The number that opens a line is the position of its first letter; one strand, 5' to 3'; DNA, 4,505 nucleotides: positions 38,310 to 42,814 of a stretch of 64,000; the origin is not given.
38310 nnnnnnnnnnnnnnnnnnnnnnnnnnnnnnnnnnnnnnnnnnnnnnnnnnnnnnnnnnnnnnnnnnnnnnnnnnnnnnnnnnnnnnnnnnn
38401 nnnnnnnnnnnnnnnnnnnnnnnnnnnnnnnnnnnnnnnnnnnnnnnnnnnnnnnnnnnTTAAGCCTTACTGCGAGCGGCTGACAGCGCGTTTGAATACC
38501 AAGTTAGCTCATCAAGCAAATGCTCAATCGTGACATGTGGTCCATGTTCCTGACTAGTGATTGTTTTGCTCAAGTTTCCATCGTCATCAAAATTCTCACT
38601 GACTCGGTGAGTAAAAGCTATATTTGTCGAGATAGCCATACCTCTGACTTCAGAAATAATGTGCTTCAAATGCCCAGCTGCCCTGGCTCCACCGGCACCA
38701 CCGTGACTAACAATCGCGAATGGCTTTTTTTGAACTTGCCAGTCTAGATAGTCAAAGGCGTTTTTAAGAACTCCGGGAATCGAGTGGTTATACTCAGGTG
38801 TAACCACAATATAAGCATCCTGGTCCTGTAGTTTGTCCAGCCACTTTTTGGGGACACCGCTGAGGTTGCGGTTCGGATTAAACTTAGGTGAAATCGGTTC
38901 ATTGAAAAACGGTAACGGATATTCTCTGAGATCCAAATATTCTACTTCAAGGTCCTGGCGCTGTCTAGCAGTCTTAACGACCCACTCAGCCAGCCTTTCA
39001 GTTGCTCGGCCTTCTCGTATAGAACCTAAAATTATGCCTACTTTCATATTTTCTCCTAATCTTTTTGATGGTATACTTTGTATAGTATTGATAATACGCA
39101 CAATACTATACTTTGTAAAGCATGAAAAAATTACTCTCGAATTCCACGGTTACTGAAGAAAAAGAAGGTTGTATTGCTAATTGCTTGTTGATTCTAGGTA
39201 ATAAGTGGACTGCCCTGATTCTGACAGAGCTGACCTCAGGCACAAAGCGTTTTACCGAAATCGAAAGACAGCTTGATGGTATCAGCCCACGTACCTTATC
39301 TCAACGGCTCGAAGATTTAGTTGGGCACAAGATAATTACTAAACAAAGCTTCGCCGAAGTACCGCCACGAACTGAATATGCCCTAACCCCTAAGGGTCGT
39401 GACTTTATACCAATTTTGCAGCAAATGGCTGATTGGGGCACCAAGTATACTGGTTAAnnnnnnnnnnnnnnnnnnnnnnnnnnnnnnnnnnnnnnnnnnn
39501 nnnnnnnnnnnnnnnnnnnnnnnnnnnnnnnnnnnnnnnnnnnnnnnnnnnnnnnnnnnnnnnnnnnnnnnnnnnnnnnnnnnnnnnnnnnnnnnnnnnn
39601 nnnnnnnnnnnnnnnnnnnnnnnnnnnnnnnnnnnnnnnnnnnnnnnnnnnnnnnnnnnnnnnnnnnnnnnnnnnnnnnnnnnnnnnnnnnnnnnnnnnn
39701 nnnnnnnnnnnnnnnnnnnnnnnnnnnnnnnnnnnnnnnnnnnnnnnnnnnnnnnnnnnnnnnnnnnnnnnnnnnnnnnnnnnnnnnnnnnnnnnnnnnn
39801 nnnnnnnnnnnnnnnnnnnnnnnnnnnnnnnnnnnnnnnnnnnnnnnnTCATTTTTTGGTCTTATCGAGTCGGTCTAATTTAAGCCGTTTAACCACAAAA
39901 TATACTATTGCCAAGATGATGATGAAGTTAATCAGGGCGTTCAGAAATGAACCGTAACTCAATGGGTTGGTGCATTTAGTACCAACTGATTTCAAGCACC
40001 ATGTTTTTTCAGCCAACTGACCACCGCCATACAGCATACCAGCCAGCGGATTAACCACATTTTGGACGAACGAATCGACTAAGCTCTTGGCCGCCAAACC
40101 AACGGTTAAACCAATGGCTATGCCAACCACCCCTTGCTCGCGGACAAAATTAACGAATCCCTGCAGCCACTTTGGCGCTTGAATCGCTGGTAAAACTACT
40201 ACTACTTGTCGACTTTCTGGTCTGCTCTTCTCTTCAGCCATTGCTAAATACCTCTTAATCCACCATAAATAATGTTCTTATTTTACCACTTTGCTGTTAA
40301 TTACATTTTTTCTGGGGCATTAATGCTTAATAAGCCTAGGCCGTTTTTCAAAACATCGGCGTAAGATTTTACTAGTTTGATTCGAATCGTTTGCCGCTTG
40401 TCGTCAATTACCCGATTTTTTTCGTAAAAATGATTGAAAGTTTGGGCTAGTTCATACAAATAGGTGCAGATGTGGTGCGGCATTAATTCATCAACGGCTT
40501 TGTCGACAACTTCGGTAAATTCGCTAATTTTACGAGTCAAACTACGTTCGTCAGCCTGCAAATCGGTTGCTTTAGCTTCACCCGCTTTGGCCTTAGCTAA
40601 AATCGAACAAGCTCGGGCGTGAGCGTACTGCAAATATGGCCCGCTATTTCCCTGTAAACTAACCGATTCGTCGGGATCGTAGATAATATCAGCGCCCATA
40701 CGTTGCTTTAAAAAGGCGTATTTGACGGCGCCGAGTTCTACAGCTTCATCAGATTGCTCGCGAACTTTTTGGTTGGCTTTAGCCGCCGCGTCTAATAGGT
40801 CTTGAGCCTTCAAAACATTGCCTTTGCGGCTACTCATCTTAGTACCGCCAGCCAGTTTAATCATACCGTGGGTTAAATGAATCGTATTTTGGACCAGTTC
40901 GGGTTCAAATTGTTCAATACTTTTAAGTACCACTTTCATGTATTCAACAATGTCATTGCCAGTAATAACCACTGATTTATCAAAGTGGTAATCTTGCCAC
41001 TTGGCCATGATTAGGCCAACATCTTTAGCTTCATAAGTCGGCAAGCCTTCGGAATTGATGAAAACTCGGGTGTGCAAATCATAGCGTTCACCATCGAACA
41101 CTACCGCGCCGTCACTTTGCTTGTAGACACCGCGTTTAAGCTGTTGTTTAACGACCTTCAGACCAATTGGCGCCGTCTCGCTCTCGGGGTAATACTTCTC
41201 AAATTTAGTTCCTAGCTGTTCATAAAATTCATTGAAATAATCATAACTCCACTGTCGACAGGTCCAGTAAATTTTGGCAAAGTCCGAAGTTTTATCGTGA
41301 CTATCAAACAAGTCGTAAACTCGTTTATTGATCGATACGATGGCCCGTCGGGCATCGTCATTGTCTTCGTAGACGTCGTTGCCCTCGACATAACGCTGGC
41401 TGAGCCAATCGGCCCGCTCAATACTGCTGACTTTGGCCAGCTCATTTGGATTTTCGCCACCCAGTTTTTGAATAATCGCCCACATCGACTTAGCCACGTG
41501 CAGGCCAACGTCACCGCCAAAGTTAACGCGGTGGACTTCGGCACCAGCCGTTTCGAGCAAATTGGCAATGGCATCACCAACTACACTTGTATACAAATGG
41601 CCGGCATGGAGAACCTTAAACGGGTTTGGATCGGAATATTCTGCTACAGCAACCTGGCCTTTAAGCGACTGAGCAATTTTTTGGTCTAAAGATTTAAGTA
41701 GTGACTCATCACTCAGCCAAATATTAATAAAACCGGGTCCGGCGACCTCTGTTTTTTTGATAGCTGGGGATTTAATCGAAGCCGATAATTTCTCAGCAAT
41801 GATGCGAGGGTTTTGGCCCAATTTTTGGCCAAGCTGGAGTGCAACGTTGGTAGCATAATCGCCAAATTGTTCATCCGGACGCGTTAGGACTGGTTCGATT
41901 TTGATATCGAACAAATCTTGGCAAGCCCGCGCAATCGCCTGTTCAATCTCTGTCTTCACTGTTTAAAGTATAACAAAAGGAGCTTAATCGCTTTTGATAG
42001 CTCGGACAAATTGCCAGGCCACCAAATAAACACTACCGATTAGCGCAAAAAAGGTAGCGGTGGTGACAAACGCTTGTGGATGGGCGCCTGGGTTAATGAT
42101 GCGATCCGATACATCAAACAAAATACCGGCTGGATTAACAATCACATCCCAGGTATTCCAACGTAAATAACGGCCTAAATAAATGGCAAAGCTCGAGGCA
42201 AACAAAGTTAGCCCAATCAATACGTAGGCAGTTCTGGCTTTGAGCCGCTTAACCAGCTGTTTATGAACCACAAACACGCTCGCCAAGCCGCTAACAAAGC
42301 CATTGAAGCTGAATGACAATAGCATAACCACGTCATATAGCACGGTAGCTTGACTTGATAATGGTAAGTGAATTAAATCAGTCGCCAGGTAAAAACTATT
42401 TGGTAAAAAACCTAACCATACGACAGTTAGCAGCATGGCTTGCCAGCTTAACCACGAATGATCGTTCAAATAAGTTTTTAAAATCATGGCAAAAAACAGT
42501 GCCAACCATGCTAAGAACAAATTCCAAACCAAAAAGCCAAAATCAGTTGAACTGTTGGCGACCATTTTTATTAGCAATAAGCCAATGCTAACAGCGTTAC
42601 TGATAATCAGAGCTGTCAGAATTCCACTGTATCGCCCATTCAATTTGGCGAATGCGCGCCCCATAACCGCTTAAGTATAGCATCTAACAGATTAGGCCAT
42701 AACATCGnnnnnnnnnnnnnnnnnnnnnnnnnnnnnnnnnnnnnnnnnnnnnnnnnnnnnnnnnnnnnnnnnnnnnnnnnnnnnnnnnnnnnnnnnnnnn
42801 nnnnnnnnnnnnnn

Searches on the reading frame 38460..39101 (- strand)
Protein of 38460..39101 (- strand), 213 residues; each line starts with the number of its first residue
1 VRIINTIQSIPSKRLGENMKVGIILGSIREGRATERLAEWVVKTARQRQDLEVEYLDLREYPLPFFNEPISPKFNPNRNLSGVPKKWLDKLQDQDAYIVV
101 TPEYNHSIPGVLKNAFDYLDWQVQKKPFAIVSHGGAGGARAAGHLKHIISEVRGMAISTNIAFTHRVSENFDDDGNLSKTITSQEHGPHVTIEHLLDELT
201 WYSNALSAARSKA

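Call 29: search_protein_families(library=pfam, proteins=[window:38460-39101:-], max_evalue=0.0001)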
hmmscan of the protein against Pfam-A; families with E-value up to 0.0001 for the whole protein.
window:38460-39101:- (213 aa): 2 families
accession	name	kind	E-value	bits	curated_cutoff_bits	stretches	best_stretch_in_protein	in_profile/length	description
PF03358.20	FMN_red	-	9e-37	126.4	24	1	19-162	1-146/152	NADPH-dependent FMN reductase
PF02525.22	Flavodoxin_2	-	4.6e-12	46.5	27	1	19-119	1-103/198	Flavodoxin-like fold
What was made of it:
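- On Soluble acyl-ACP desaturase (PF03405, ferritin-like di-iron): An NADPH-dependent FMN reductase lies at 38460..39101 (call 29), but no link to DES is shown.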

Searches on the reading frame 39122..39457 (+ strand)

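Call 29: search_protein_families(library=pfam, proteins=[window:39122-39457:+], max_evalue=0.0001)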
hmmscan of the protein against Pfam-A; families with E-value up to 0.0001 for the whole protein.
window:39122-39457:+ (111 aa): 1 family
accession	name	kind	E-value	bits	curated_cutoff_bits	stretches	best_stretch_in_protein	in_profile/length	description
PF01638.23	HxlR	-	3.1e-29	101.1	20.8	1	24-110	1-87/91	HxlR-like helix-turn-helix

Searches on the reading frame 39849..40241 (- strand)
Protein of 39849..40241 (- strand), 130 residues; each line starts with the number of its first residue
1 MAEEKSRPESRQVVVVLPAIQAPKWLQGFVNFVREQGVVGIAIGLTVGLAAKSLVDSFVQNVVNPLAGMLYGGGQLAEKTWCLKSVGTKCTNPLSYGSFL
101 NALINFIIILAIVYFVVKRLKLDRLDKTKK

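Call 29: search_protein_families(library=pfam, proteins=[window:39849-40241:-], max_evalue=0.0001)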
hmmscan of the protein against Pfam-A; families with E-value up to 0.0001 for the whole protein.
window:39849-40241:- (130 aa): 1 family
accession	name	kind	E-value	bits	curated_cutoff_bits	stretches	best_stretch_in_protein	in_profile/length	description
PF01741.23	MscL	-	5.2e-20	72.5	27.4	1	26-126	2-97/123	Large-conductance mechanosensitive channel, MscL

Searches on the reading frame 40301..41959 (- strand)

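Call 29: search_protein_families(library=pfam, proteins=[window:40301-41959:-], max_evalue=0.0001)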
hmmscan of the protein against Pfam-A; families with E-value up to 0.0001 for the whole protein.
window:40301-41959:- (552 aa): 4 families
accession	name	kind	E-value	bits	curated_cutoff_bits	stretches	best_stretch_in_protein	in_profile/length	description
PF05746.21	DALR_1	-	2.7e-33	115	22.3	1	443-552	1-117/117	DALR anticodon binding domain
PF00750.26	tRNA-synt_1d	-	4.3e-32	111.9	23.3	1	93-409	11-329/349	tRNA synthetases class I (R), catalytic domain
PF03485.21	Arg_tRNA_synt_N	-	1.3e-21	77.4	21.5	1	4-81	2-84/85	Arginyl tRNA synthetase N terminal domain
PF00133.28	tRNA-synt_1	-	4.2e-05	22.9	22.7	0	326-420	327-392/414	tRNA synthetases class I (I, L, M and V)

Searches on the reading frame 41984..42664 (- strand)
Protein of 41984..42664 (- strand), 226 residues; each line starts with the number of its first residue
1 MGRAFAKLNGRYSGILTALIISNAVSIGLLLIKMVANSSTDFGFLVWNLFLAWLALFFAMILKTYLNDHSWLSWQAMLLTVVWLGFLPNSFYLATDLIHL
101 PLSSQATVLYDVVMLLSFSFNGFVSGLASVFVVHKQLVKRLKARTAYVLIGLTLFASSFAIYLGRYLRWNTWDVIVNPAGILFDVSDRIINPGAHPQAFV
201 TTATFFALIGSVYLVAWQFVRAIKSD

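Call 29: search_protein_families(library=pfam, proteins=[window:41984-42664:-], max_evalue=0.0001)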
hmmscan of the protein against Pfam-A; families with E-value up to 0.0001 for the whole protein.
window:41984-42664:- (226 aa): 1 family
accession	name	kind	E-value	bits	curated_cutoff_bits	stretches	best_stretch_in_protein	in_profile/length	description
PF07099.16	DUF1361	-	3.1e-35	122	25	1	47-208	1-167/169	Protein of unknown function (DUF1361)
